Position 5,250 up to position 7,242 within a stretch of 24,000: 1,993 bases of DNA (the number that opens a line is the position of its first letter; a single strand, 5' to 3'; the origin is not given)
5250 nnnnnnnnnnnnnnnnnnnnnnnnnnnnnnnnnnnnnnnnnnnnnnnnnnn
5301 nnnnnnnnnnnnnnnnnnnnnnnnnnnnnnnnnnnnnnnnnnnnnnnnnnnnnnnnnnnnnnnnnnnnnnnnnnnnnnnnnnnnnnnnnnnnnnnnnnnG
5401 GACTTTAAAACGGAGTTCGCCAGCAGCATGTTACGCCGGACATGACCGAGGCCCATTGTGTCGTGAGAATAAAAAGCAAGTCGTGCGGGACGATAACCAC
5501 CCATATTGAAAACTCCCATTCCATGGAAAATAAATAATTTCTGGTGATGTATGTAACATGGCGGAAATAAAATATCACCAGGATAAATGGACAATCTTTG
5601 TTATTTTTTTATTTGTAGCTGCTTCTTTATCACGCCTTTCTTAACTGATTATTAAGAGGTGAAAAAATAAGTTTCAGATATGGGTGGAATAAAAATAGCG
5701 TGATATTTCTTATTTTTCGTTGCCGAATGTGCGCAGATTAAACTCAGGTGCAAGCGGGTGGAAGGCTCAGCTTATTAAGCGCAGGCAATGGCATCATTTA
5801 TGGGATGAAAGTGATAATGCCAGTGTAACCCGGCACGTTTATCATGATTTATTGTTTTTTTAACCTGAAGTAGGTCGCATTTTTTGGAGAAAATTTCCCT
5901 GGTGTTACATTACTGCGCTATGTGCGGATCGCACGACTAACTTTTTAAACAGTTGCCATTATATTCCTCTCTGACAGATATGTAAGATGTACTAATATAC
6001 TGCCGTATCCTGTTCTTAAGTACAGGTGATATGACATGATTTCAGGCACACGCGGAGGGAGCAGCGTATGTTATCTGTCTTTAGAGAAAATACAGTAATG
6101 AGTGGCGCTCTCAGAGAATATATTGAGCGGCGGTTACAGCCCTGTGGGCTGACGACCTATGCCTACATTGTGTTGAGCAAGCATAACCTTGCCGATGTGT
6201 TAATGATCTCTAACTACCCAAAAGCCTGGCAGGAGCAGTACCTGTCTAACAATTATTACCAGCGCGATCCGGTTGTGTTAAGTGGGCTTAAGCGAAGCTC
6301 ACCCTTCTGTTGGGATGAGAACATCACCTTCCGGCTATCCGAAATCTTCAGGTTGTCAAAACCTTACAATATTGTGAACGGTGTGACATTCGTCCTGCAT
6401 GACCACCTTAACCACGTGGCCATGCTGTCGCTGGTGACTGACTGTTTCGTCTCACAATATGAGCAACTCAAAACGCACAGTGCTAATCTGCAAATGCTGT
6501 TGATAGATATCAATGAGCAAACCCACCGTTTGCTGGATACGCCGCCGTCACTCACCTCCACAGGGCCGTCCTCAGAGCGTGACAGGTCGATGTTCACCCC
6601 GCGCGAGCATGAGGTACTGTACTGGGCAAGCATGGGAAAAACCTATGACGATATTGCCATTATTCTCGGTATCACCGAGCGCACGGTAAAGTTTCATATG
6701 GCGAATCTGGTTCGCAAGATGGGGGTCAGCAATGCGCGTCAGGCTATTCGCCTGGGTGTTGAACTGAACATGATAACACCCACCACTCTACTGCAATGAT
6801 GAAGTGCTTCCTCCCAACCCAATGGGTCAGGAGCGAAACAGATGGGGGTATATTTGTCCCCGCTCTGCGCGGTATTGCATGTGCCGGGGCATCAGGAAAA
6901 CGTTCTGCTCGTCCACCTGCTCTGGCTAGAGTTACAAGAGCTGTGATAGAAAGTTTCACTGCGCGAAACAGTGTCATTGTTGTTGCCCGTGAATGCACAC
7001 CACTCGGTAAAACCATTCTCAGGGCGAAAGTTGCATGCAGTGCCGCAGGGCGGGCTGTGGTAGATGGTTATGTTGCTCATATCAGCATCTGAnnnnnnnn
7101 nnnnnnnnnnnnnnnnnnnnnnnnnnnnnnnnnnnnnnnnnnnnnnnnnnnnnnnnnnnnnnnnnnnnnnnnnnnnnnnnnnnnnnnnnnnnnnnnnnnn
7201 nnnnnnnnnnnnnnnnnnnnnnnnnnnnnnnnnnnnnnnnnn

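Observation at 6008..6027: lux-box-like 20-bp palindrome immediately upstream of the luxR-family gene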

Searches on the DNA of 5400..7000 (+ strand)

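Call 7: search_dna_similar(query=window:5400-7000:+, collection=plasmids, mode=near)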
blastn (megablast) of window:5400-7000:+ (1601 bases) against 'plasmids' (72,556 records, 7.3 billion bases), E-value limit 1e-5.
No match.

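Call 37: search_rna_families(source=window, start=5450, end=6120, threshold=evalue, max_evalue=10)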
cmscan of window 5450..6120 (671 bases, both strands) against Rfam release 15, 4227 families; matches with E-value up to 10: 6.
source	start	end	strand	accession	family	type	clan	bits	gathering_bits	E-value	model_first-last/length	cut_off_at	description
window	5660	5737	+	RF01585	snoR07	Gene; snRNA; snoRNA; CD-box;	-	21.1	44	1.3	1-88/88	no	small nucleolar RNA snoR07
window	5545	5667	-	RF03532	SQ2397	Cis-reg;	-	18.1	100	1.1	1-243/243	no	Cis-regulator of HTH transcription factor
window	5540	5659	+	RF01289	snoR17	Gene; snRNA; snoRNA; CD-box;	-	17.8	60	5.5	1-110/110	no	Small nucleolar RNA snoR17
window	5569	5651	+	RF02081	STnc550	Gene; sRNA;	-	13.7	48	0.7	1-388/388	no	Enterobacterial sRNA STnc550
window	5521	5561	+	RF04292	mir-379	Gene; miRNA;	CL00149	13.3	56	9.4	13-52/64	no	mir-379 microRNA precursor family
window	5605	5667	+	RF01815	rpsB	Gene; sRNA;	-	12.1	40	8.7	45-92/132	no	rpsB sRNA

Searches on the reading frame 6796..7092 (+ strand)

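Call 23: search_protein_families(library=pfam, proteins=[window:6796-7092:+], max_evalue=1)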
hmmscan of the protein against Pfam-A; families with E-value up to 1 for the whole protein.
window:6796-7092:+ (98 aa): 1 family
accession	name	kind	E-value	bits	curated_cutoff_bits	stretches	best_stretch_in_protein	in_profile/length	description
PF17567.7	DUF5473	-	0.025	15.3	31.1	1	29-84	35-89/106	Family of unknown function (DUF5473)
